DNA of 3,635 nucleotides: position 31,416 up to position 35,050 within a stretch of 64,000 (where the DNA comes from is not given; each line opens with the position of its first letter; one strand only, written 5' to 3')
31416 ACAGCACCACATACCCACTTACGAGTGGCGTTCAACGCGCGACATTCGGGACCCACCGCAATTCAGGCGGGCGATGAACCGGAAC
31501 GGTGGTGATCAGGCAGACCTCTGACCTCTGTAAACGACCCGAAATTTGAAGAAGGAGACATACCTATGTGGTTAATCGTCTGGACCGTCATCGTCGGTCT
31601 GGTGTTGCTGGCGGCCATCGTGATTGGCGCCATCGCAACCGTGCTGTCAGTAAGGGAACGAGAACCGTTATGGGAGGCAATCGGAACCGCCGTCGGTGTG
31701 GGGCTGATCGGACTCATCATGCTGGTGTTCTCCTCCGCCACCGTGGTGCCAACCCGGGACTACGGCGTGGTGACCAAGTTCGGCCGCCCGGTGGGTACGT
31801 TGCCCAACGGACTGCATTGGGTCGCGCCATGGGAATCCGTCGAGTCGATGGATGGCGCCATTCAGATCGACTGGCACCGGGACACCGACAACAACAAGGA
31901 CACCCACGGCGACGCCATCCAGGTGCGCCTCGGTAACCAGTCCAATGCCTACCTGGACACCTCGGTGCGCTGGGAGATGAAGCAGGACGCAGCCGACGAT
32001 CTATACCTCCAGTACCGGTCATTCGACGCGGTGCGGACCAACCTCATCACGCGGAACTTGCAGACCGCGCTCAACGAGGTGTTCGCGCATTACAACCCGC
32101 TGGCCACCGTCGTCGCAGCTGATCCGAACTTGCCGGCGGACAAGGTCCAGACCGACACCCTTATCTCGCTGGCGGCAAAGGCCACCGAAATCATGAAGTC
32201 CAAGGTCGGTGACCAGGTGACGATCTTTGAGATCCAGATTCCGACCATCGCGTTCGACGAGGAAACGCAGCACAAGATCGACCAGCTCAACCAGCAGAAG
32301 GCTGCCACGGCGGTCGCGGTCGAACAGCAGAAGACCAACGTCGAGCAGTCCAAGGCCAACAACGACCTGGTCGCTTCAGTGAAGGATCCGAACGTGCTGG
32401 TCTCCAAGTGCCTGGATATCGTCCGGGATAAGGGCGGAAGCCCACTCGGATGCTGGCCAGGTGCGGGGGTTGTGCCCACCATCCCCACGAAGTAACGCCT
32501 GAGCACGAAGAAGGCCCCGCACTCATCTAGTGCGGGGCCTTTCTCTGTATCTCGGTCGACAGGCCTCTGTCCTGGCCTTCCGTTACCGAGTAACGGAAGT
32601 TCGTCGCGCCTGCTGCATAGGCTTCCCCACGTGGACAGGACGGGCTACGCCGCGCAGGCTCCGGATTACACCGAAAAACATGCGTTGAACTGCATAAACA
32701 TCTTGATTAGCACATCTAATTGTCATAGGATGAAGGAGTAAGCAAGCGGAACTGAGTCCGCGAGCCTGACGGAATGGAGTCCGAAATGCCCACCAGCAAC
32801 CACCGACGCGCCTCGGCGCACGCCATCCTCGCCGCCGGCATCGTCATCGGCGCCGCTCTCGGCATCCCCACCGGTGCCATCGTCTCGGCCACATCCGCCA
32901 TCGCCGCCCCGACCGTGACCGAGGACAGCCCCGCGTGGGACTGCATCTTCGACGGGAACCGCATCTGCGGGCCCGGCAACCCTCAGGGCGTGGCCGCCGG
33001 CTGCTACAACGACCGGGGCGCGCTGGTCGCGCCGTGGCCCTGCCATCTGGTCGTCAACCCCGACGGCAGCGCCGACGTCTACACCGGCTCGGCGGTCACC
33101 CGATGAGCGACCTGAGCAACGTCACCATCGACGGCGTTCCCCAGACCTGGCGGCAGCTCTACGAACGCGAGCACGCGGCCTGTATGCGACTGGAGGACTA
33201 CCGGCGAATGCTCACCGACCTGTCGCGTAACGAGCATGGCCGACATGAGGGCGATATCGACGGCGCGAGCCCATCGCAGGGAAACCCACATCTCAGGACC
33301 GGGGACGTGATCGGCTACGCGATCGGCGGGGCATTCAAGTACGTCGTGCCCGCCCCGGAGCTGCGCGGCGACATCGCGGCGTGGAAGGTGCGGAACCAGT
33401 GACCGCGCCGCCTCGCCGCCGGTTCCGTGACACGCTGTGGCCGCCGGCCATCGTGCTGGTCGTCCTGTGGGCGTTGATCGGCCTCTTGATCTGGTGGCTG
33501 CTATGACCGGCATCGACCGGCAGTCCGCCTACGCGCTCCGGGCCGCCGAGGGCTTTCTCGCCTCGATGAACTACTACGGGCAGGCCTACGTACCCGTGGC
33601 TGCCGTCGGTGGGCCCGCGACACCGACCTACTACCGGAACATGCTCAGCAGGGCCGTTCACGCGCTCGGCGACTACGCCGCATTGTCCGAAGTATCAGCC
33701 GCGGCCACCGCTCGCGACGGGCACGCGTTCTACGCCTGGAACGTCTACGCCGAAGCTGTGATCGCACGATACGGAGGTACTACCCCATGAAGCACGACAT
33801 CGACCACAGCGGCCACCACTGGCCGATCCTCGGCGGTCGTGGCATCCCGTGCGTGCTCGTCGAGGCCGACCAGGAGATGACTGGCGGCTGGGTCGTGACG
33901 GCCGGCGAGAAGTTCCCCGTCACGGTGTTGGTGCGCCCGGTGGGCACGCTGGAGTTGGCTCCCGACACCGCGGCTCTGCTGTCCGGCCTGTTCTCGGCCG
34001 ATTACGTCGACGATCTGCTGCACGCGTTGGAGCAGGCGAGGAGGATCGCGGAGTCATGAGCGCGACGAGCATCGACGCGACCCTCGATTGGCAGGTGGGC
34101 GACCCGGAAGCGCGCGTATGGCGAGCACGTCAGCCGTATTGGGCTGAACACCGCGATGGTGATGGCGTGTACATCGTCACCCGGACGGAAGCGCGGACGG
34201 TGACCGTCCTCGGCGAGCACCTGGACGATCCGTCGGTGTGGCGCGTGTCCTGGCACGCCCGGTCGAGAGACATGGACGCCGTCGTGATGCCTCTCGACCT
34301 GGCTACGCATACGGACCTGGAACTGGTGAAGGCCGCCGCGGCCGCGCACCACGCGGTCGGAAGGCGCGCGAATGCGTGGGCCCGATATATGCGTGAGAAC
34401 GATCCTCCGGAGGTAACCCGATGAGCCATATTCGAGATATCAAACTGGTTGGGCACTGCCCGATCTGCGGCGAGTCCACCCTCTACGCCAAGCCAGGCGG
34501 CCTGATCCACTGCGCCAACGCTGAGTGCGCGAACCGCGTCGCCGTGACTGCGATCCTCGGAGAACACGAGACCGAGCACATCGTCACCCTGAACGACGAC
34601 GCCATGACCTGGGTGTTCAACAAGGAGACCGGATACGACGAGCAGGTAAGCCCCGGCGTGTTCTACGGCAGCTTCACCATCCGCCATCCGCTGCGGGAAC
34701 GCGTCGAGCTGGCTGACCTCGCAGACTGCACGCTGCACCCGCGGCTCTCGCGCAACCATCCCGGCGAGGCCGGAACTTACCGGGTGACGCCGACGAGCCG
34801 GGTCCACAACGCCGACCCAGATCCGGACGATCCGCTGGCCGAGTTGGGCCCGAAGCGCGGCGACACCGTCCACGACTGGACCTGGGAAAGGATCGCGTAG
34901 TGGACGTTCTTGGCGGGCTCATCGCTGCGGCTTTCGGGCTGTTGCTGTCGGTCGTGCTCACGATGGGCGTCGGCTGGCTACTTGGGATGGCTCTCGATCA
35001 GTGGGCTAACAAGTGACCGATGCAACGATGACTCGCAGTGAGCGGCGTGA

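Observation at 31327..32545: SPFH/band-7 membrane protein as a self-contained transcription unit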

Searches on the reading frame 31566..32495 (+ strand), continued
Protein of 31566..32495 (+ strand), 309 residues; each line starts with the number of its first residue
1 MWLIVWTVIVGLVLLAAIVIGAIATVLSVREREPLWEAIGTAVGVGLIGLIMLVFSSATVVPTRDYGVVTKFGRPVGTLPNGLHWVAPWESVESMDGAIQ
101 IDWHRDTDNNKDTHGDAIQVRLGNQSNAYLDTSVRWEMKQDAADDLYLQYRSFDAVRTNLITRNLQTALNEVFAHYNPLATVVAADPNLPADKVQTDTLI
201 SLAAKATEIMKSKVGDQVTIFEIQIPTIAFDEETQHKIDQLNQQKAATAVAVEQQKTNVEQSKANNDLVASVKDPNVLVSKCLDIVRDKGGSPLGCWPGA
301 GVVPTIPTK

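Call 45: search_protein_families(library=padloc, proteins=[window:31566-32495:+], max_evalue=0.01)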
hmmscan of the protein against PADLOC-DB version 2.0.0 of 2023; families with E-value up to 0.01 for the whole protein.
window:31566-32495:+ (309 aa): 0 families

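Call 48: search_solved_structures(query=A2, max_evalue=1, show_alignments=1)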
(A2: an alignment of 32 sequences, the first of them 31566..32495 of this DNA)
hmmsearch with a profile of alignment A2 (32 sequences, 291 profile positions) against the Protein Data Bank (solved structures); distinct sequences matched with E-value up to 1: 8.
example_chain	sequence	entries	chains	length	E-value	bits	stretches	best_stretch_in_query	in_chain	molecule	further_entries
7vhq_G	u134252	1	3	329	0.0076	18.4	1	40-129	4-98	Modulator of FtsH protease HflC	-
7vhp_G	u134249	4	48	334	0.0076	18.4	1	40-129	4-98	Modulator of FtsH protease HflC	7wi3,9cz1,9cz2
9paw_XB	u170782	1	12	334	0.0088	18.2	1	40-129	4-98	Modulator of FtsH protease HflC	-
8buz_A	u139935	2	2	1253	0.06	15.5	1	132-173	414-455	Adenylate cyclase type 8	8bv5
1azs_A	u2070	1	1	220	0.12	14.5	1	129-173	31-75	VC1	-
1cs4_A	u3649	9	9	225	0.12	14.5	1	129-173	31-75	TYPE V ADENYLATE CYCLASE | Adenylate cyclase, type V | Adenylate cyclase type 5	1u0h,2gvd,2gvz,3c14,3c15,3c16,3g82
1cjk_A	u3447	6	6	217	0.13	14.3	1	129-173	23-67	ADENYLATE CYCLASE, TYPE V | TYPE V ADENYLYL CYCLASE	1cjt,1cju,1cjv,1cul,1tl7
4cv5_A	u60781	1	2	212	0.18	13.9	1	155-235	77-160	GENERAL NEGATIVE REGULATOR OF TRANSCRIPTION SUBUNIT 1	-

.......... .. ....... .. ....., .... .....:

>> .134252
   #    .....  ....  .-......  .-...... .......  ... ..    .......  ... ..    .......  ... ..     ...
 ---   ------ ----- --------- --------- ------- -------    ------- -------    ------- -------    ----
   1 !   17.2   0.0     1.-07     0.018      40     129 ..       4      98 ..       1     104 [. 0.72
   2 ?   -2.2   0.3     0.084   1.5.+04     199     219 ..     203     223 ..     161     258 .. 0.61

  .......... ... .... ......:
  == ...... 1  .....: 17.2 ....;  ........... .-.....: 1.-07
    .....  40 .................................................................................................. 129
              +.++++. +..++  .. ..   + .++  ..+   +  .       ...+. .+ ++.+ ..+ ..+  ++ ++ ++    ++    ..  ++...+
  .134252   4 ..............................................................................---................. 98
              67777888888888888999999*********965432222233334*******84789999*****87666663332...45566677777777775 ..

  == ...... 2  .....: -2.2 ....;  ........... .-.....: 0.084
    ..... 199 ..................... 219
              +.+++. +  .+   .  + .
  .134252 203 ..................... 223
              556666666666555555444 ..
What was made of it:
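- A profile of the family aligns TM2 plus the SPFH start with the HflC TM plus SPFH start (E=0.0076, call 48).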

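Call 55: predict_structure(alignment_id=A2)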
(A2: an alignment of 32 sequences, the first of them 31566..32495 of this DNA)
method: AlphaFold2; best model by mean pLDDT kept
length: 309 residues; sequences in the alignment: 32
mean_pLDDT: 82.9   pTM: 0.67
mean pLDDT of the five models: 82.9, 81.1, 80.5, 78.2, 77.1
residues with pLDDT >= 90: 115; 70-90: 134; 50-70: 51; < 50: 9
segments of 3 or more residues with pLDDT < 50: 192-194, 307-309
pLDDT, mean of each block of 10 residues (from residue 1): 83 88 87 85 88 90 91 91 91 88 75 78 88 94 93 91 95 84 57 61 95 96 92 87 83 87 82 62 69 63 49
secondary structure, 60 per line:
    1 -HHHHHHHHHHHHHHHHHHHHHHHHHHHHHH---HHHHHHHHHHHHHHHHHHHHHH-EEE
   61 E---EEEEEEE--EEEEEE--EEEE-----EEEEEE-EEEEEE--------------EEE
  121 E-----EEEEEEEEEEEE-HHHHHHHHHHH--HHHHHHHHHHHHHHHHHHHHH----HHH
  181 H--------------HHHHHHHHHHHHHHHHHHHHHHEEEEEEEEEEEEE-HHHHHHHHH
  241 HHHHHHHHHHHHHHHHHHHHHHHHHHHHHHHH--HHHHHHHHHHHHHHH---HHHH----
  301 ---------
elements in order: H2-31 H35-56 E58-61 E65-71 E74-79 E82-85 E91-96 E98-103 E118-121 E127-138 H140-150 H153-173 H178-181 H196-217 E218-230 H232-272 H275-289 H293-296
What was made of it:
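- On SPFH / Band-7 superfamily: The AF2 model has pLDDT 82.9 (call 55).
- The AF2 model has pLDDT 82.9, with helices 2-31 and 35-56, an SPFH sheet and a long helix 232-272 (call 55).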

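Call 58: fold_search(model_id=the predicted structure, library=pdb)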
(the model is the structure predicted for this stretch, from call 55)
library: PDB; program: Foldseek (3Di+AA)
matches with E <= 10: 239; with E <= 0.001: 56
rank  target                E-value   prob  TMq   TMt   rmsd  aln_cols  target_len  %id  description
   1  7vhq_G                2.5e-12  1.00  0.47  0.49   6.9       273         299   14  Structural insights into the membrane microdomain organization by SPFH family proteins (released 2022-01-19)
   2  9vvj_A                1.9e-11  1.00  0.46  0.46   7.3       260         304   13  Cryo-EM structure of the erlin1/2 complex purified using DDM and GDN (released 2026-03-25)
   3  9z7u_C                3.8e-11  1.00  0.43  0.49  12.6       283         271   11  Human Stomatin - C8 Symmetry (released 2026-02-25)
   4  9vvj_a                5.4e-11  1.00  0.46  0.46   7.3       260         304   14  Cryo-EM structure of the erlin1/2 complex purified using DDM and GDN (released 2026-03-25)
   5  9z7u_B                6.0e-11  1.00  0.43  0.48  12.7       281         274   12  Human Stomatin - C8 Symmetry (released 2026-02-25)
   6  9cz2_XA               7.6e-11  1.00  0.44  0.48   6.9       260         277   13  Cryo-EM structure of a nautilus-like HflK/C assembly in complex with FtsH AAA protease (released 2024-11-13)
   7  7wi3_C                1.0e-10  1.00  0.46  0.50   8.1       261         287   13  Cryo-EM structure of E.Coli FtsH-HflkC AAA protease complex (released 2022-06-01)
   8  7vhq_E                1.1e-10  1.00  0.44  0.50   7.3       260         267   14  Structural insights into the membrane microdomain organization by SPFH family proteins (released 2022-01-19)
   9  9vvg_A                1.3e-10  1.00  0.45  0.46   7.6       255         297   14  Cryo-EM structure of the erlin1/2 complex purified using GDN and CHS (released 2026-03-25)
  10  8rrh_B                1.4e-10  1.00  0.46  0.47   7.7       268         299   17  The human prohibitin complex (released 2024-12-18)
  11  9vvg_a                1.7e-10  1.00  0.45  0.46   7.7       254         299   13  Cryo-EM structure of the erlin1/2 complex purified using GDN and CHS (released 2026-03-25)
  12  8rrh_A                1.7e-10  1.00  0.48  0.53  14.1       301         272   15  The human prohibitin complex (released 2024-12-18)
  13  9oh9_A                2.9e-10  1.00  0.41  0.48  12.9       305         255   12  Human Stomatin Complex in Native Membrane Vesicles (released 2025-08-13)
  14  9oh9_B                3.1e-10  1.00  0.44  0.51  14.1       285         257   13  Human Stomatin Complex in Native Membrane Vesicles (released 2025-08-13)
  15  9wff_A                6.2e-10  1.00  0.45  0.49   6.7       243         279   13  Cryo-EM structure of the human Erlin2 oligomer (released 2026-01-21)
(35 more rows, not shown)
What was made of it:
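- On SPFH / Band-7 superfamily: Foldseek matches full-length HflC/K, erlin, stomatin and prohibitin at E from 1e-12 to 1e-9 (call 58).
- Closest known: Stomatin/QmcA-NfeD operons, erlins, prohibitins, flotillins. Same: They share the superfamily fold and the cage-forming architecture (Foldseek E from 1e-11 to 1e-7, call 58).
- Erlin, stomatin, HflK and prohibitin follow closely (call 58).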

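Call 83: find_encoding_contigs(protein=P0006, flank=6000, max_places=2)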
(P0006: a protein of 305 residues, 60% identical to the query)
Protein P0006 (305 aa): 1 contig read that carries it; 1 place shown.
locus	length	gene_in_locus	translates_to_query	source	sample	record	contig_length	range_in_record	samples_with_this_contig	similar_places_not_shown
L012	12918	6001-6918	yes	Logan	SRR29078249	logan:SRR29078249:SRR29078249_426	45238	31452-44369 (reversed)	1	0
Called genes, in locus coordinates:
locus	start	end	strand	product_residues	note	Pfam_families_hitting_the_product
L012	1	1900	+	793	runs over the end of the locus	PF07733:DNA_pol3_alpha, PF17657:DNA_pol3_finger, PF14579:HHH_6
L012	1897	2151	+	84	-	-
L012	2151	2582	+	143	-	-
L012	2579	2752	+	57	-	-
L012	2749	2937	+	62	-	-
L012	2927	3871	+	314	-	-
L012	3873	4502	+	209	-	-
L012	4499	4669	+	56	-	-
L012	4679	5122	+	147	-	-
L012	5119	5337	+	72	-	-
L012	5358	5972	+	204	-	PF05305:DUF732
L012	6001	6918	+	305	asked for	PF01145:Band_7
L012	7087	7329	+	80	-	-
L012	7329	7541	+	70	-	-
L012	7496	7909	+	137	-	-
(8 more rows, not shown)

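Call 84: find_encoding_contigs(protein=P0008, flank=6000, max_places=2)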
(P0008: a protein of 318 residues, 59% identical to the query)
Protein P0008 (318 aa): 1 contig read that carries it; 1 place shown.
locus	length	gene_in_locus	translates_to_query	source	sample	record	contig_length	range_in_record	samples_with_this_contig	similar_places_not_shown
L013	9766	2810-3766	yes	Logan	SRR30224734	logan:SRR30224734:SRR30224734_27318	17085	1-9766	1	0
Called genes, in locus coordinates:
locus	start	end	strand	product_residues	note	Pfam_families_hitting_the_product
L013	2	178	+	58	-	?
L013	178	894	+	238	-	-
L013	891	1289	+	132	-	-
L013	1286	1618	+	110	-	-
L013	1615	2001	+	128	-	-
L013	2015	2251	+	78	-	-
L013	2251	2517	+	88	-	-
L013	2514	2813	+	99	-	-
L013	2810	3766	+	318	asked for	PF01145:Band_7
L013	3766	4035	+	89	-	-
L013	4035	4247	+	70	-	-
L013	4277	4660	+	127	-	PF24746:DUF7694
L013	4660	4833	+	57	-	-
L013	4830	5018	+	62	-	-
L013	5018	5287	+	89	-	-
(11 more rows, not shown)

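Call 90: find_related_loci(query=window:31566-32495:+, collection=viral_contigs, flank=4000)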
Query window:31566-32495:+ (309 aa) in viral_contigs; peptide patterns used: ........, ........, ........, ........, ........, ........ (x = any residue, [..] = any of these).
1 stretches matched a pattern; 1 encode a relative of the query (tblastn E <= 1e-3); 1 distinct loci.
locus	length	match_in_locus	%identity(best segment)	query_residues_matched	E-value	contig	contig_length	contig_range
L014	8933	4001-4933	75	1-309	1e-161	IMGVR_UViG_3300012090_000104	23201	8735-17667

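Call 91: find_related_loci(query=window:31566-32495:+, collection=metagenome_contigs, flank=3000)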
Query window:31566-32495:+ (309 aa) in metagenome_contigs; peptide patterns used: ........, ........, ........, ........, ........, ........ (x = any residue, [..] = any of these).
36 stretches matched a pattern; 1 encode a relative of the query (tblastn E <= 1e-3); 1 distinct loci.
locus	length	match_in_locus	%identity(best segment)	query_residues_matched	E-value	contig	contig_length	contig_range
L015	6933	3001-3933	75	1-309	8e-162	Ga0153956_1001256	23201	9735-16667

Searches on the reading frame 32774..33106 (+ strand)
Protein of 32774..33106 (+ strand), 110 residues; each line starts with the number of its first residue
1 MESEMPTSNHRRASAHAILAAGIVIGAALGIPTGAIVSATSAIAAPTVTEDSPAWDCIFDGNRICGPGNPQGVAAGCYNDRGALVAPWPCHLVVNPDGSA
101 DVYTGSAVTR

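Call 3: search_protein_families(library=pfam, proteins=[window:32774-33106:+], max_evalue=1)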
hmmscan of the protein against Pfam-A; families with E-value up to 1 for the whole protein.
window:32774-33106:+ (110 aa): 2 families
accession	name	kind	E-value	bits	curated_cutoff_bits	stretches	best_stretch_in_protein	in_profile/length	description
PF00523.23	Fusion_gly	-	0.62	8.7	29.8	1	11-44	79-113/487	Fusion glycoprotein F0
PF10439.15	Bacteriocin_IIc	-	0.74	10.3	27.1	1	14-39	31-57/59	Bacteriocin class II with double-glycine leader peptide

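Call 16: search_protein_families(library=phrogs, proteins=[window:32786-33106:+], max_evalue=0.001)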
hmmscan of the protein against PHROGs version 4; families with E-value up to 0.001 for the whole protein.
window:32786-33106:+ (106 aa): 5 families
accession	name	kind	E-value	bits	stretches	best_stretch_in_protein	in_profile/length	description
phrog_1148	-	unknown function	8e-26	91.7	1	1-104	1-123/134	-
phrog_11204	-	unknown function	4.6e-20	72.8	1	9-89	7-87/95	-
phrog_3471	-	unknown function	2.8e-08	34.9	1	15-76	10-80/83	-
phrog_30102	-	unknown function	2.4e-05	25.4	1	9-62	10-66/137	-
phrog_14408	-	unknown function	0.00022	22.5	1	41-64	20-43/50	-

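Call 45: search_protein_families(library=padloc, proteins=[window:32786-33106:+], max_evalue=0.01)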
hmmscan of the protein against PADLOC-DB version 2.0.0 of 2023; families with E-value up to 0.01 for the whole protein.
window:32786-33106:+ (106 aa): 0 families

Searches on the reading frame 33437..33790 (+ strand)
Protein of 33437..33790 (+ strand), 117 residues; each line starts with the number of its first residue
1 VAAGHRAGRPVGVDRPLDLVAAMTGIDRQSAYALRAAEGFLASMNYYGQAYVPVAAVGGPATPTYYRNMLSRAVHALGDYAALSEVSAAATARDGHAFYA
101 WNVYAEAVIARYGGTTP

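Call 16: search_protein_families(library=phrogs, proteins=[window:33437-33790:+], max_evalue=0.001)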
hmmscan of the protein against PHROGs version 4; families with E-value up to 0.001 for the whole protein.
window:33437-33790:+ (117 aa): 1 family
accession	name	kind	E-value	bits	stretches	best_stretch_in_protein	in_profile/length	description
phrog_30654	-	unknown function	4.2e-31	109.1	1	27-112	7-92/144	-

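Call 63: search_protein_families(library=pfam, proteins=[window:33437-33790:+], max_evalue=0.001)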
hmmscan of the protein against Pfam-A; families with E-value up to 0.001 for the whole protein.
window:33437-33790:+ (117 aa): 0 families

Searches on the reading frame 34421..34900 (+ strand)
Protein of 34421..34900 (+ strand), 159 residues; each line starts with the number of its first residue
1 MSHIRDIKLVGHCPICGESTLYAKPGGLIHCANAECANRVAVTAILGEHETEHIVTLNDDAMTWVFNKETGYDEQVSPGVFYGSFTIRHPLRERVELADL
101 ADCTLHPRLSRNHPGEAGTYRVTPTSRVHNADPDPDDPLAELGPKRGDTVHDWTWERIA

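Call 16: search_protein_families(library=phrogs, proteins=[window:34421-34900:+], max_evalue=0.001)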
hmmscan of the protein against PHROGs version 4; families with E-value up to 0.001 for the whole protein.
window:34421-34900:+ (159 aa): 1 family
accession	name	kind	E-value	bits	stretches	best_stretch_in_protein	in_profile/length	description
phrog_4125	-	unknown function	4.5e-17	63.4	1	8-63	86-141/322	-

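Call 63: search_protein_families(library=pfam, proteins=[window:34421-34900:+], max_evalue=0.001)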
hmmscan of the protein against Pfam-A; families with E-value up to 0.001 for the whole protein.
window:34421-34900:+ (159 aa): 1 family
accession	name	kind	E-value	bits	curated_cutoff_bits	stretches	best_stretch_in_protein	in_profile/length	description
PF19563.4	DUF6085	-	1.4e-22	80.1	27.1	2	8-63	6-61/115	Family of unknown function (DUF6085)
